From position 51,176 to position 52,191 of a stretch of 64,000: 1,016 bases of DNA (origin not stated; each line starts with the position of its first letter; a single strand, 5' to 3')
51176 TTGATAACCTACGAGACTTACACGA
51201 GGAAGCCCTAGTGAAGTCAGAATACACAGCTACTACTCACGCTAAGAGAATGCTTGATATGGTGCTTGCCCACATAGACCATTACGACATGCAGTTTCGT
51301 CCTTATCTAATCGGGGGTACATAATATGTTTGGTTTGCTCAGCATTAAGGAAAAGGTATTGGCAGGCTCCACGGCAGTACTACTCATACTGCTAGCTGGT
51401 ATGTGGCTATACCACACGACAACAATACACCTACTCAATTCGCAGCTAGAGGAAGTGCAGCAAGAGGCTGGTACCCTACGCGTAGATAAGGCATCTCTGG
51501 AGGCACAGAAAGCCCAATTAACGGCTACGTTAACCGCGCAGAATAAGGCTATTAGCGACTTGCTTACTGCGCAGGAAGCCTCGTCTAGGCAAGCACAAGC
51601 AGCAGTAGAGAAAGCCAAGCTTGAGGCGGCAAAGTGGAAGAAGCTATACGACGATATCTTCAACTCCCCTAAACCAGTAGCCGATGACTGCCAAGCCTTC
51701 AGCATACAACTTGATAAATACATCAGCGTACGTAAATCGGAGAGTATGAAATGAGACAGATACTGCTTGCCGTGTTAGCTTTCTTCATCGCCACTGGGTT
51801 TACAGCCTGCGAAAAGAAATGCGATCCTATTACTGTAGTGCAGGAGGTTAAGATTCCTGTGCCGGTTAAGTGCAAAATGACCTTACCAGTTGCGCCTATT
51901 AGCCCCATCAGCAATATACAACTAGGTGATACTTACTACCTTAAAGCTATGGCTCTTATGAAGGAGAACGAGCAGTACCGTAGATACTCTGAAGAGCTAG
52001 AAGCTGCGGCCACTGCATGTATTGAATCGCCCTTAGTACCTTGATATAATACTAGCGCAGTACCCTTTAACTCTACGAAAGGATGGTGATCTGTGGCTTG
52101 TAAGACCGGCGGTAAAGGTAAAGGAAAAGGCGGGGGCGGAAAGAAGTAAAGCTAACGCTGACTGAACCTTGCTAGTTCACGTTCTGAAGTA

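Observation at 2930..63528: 27 copies of a 16-bp palindrome, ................, spread across an otherwise non-repetitive phage genome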

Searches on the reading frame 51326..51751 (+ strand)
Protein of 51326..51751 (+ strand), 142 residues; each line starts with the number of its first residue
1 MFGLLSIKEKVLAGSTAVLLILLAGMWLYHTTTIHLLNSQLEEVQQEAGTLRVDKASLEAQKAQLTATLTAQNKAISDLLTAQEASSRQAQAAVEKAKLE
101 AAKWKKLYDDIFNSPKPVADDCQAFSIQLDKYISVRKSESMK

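Call 29: search_protein_families(library=phrogs, max_evalue=0.001, proteins=[window:51326-51751:+])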
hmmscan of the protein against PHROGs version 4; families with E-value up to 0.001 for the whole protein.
window:51326-51751:+ (142 aa): 4 families
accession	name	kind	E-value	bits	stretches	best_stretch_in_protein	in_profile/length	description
phrog_3774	-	unknown function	1.2e-05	26.6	1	8-103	3-91/122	-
phrog_14255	-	unknown function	9.7e-05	23.5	1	38-110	73-145/167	-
phrog_214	-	lysis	0.00077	20.4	1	11-98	11-90/176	Rz-like spanin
phrog_89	-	lysis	0.00099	20.1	0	17-95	9-88/143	Rz-like spanin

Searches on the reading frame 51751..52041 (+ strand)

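Call 29: search_protein_families(library=phrogs, max_evalue=0.001, proteins=[window:51751-52041:+])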
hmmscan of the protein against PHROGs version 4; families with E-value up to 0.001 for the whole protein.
window:51751-52041:+ (97 aa): 2 families
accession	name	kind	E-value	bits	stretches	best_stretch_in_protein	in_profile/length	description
phrog_3580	-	unknown function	6.9e-09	36.8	1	13-90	8-85/87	-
phrog_2291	-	unknown function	4.3e-06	27.4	1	6-56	4-53/81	-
